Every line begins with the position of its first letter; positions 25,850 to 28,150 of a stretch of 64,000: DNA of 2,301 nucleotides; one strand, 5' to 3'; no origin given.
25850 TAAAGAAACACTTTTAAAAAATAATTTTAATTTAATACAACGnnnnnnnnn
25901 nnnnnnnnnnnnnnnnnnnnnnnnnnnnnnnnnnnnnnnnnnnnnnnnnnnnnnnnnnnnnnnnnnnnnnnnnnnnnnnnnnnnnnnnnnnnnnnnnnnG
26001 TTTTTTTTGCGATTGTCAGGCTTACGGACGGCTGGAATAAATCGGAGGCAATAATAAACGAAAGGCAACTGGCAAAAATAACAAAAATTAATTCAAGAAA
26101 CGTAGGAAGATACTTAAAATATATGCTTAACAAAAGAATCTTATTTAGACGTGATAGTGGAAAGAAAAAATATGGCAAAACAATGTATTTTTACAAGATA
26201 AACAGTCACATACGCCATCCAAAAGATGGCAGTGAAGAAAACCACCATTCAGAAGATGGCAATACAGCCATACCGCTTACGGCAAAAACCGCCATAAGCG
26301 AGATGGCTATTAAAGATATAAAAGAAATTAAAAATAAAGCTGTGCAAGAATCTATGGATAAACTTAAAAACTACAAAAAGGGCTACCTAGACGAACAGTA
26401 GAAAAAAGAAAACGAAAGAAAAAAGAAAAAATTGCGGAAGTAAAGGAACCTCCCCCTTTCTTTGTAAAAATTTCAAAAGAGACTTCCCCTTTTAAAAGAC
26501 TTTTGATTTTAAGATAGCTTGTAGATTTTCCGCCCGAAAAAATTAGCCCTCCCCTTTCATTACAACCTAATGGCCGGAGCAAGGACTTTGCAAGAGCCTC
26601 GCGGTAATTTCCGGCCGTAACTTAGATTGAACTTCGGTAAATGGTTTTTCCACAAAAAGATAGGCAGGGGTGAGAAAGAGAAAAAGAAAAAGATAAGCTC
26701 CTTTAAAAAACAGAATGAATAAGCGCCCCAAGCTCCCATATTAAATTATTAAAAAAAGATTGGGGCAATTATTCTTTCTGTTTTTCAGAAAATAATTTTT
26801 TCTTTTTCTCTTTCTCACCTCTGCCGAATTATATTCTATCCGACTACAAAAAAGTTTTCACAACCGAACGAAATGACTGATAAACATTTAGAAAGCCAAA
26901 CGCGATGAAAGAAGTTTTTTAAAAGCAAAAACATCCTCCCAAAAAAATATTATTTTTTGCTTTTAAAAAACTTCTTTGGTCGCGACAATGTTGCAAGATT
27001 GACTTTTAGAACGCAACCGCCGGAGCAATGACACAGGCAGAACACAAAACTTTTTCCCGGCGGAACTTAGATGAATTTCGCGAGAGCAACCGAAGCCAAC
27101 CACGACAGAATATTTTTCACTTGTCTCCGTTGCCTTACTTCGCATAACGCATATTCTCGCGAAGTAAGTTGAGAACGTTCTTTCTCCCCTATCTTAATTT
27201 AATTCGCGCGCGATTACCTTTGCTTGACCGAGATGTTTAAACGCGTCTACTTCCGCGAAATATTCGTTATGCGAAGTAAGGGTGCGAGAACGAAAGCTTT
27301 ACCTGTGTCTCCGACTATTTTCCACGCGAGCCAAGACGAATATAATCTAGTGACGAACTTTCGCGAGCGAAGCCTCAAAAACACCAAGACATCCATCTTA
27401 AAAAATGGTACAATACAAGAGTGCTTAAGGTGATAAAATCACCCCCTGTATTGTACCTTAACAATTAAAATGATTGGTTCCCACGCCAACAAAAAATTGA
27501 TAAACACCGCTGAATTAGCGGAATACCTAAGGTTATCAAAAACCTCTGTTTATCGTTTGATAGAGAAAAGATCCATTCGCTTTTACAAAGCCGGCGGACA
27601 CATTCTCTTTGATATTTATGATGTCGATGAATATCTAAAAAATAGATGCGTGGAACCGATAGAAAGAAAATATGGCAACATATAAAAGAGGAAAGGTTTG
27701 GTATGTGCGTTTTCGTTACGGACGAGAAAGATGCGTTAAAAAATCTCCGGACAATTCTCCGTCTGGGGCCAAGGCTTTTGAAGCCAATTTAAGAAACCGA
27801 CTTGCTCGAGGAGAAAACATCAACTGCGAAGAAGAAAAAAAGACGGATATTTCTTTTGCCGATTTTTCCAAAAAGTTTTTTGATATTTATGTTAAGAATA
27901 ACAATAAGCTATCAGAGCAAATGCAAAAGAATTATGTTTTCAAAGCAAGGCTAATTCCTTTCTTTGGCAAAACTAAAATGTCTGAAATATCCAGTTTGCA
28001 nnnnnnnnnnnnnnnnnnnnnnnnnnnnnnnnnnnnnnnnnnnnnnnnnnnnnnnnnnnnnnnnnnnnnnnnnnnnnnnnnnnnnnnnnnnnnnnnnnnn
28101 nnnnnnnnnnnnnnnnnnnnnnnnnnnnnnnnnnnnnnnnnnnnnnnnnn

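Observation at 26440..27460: About 1 kb without credible ORFs but packed with long hairpins and repeated units between rep and xis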

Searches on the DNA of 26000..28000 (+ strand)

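Call 8: search_rna_families(source=window, start=26000, end=28000, threshold=evalue, max_evalue=10)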
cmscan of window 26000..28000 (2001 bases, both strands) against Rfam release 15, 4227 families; matches with E-value up to 10: 49.
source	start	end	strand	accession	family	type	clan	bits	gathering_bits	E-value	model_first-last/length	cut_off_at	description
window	26660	26828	-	RF04128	MIR8562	Gene; miRNA;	-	48.7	211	3.5e-07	1-242/242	no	MIR8562 microRNA precursor family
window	26656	26833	+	RF03926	MIR1435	Gene; miRNA;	-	46.1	94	3e-05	1-186/186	no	MIR1435 microRNA precursor family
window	26660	26828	+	RF04128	MIR8562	Gene; miRNA;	-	39.9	211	3.2e-05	1-242/242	no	MIR8562 microRNA precursor family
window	26655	26832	-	RF03926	MIR1435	Gene; miRNA;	-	36.4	94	0.0032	1-186/186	no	MIR1435 microRNA precursor family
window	26907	26978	-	RF03208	mir-1781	Gene; miRNA;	-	34.3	68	0.00024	1-86/86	no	mir-1781 microRNA precursor family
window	26870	26976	-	RF01820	RsaE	Gene; sRNA;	-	29.8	79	0.021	1-112/112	no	RNA Staph. aureus E (RoxS)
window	26680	26808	-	RF03940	MIR9563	Gene; miRNA;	-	29.5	90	0.0049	1-127/127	no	MIR9563 microRNA precursor family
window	26902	26981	+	RF03640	mir-3747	Gene; miRNA;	-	28.5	63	0.0041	1-67/67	no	mir-3747 microRNA precursor family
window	26663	26825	+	RF04199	MIR6027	Gene; miRNA;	-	27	95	0.005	25-136/159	no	MIR6027 microRNA precursor family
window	26660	26829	+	RF01911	MIR2118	Gene; miRNA;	-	26.4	85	0.02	1-170/170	no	MIR2118 microRNA precursor family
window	26654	26833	-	RF04164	MIR1507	Gene; miRNA;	-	26.3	73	0.0032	1-107/107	no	MIR1507 microRNA precursor family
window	26690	26800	-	RF00689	MIR390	Gene; miRNA;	-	26.2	77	0.015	1-121/121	no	MIR390 microRNA precursor family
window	26702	26791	-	RF03598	MIR6024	Gene; miRNA;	-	25.4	72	0.023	1-99/99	no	MIR6024 microRNA precursor family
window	26669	26818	-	RF01911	MIR2118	Gene; miRNA;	-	25.2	85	0.038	1-170/170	no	MIR2118 microRNA precursor family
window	26706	26785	-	RF00969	mir-556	Gene; miRNA;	-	24.5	84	0.13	1-88/88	no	mir-556 microRNA precursor family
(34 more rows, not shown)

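Call 33: search_dna_similar(query=window:26402-27469:+, collection=phages, mode=distant, max_evalue=0.01)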
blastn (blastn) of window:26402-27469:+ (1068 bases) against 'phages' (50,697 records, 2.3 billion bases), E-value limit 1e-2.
No match.

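Call 34: search_dna_similar(query=window:26402-27469:+, collection=plasmids, mode=distant, max_evalue=0.01)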
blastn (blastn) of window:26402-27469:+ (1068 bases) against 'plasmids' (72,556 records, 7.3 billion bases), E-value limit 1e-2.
No match.
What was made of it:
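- Tried and rejected: blastn of the region against the phage and plasmid collections: no match (calls 33, 34).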

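Call 94: build_rna_model(alignment_id=A7, structure=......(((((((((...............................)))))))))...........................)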
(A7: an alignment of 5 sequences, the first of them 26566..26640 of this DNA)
Model R1 built from alignment A7 (5 sequences, 82 columns); structure: as given.
model positions 76; base pairs 9; branch points 0; effective number of sequences 4.67; information 0.744 bits per position. Calibrated on 0.2 Mb of random sequence (short: E-values are rough).
structure used (alignment columns):
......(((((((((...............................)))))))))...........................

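Call 95: search_with_rna_model(model_id=R1, sources=[window, L074, L077, L078, L079, L080, L081, L082, L083, L075, L076, L002, L003, L004, L006, L008, L010, L011, L012, L013, L014, L015, L070, L072, L073], max_evalue=1, make_alignment=true, show_alignments=6)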
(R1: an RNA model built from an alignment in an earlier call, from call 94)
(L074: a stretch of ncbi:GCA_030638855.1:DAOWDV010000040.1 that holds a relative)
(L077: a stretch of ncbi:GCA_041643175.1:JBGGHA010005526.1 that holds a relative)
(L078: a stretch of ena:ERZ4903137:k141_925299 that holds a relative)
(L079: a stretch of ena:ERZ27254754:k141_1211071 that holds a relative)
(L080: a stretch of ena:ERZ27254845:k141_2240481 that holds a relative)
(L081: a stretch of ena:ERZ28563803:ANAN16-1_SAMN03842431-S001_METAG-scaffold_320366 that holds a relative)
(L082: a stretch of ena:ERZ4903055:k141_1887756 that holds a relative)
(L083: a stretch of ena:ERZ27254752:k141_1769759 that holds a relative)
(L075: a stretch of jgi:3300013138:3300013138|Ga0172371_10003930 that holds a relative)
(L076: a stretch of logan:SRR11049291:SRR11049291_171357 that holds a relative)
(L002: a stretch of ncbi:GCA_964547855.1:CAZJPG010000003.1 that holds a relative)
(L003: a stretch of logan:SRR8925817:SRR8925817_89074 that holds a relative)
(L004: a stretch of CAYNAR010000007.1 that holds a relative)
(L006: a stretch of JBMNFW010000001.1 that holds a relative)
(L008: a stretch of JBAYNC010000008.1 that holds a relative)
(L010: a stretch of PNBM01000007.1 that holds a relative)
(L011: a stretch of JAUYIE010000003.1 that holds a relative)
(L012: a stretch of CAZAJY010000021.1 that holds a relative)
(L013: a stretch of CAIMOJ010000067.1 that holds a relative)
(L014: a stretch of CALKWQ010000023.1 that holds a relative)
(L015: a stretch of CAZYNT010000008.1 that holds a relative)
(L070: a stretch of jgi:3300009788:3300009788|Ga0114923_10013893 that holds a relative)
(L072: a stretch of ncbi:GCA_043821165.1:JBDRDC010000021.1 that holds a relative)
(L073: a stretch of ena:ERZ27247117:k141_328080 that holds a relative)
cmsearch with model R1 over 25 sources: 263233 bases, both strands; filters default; matches with E-value up to 1: 6.
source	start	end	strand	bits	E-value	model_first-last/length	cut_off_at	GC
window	26566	26641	+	78.9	4.4e-20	1-76/76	no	0.5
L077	2621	2696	+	75.7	3.8e-19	1-76/76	no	0.54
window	27012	27086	+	72.7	2.8e-18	1-76/76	no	0.52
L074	9938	10010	+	72.7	2.8e-18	1-76/76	no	0.49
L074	10013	10088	+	68.1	6.5e-17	1-76/76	no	0.53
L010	7146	7216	+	14.9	0.24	1-76/76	no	0.38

Alignment A8: 6 matches aligned to the model, 78 columns, each read 5' to 3' on its own strand. Consensus structure (alignment columns), stored with it:
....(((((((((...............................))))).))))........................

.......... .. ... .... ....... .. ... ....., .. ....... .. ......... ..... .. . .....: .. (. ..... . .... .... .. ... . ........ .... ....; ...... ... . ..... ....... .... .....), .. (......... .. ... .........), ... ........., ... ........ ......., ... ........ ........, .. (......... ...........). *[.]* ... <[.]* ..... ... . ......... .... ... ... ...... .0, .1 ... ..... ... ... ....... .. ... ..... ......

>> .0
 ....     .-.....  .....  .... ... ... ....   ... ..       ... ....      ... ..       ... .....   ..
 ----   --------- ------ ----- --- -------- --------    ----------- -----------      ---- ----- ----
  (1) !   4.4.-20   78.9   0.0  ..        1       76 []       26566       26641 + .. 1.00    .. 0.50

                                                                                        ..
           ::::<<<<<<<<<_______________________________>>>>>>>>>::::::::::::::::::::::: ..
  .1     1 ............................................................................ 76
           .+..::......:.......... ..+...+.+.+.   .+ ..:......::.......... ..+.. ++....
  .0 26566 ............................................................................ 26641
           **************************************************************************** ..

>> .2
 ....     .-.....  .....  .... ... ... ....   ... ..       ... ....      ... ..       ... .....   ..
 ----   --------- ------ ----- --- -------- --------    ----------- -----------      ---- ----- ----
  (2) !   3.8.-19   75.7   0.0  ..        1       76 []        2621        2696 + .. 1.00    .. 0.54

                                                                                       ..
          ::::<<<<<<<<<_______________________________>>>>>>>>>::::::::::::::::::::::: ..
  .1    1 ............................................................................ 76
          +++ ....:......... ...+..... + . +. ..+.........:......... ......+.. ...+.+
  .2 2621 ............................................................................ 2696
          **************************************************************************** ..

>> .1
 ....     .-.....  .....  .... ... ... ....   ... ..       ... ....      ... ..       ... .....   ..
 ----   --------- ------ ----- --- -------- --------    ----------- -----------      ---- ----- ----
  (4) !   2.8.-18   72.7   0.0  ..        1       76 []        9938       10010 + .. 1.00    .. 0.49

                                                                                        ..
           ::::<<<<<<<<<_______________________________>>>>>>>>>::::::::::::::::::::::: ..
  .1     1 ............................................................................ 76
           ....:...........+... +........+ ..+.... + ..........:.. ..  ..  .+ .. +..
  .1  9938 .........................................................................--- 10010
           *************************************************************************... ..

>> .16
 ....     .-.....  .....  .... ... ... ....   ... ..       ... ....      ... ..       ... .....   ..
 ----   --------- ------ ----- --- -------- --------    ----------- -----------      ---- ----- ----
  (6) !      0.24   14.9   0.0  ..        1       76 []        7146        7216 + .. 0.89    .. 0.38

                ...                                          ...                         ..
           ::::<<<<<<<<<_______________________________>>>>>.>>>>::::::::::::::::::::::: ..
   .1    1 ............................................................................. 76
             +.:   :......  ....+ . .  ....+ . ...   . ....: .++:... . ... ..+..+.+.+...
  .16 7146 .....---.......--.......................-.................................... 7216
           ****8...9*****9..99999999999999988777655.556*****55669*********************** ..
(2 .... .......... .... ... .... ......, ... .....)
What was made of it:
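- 26566..26641 (+): Hairpin d1: a GC-rich 9-bp stem, a 31-nt loop starting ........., and a conserved AACTT tail. Covariance model R1 scores 78.9 bits (call 95).
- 27012..27086 (+): Hairpin d2, the second copy of d. R1 scores 72.7 bits (call 95).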
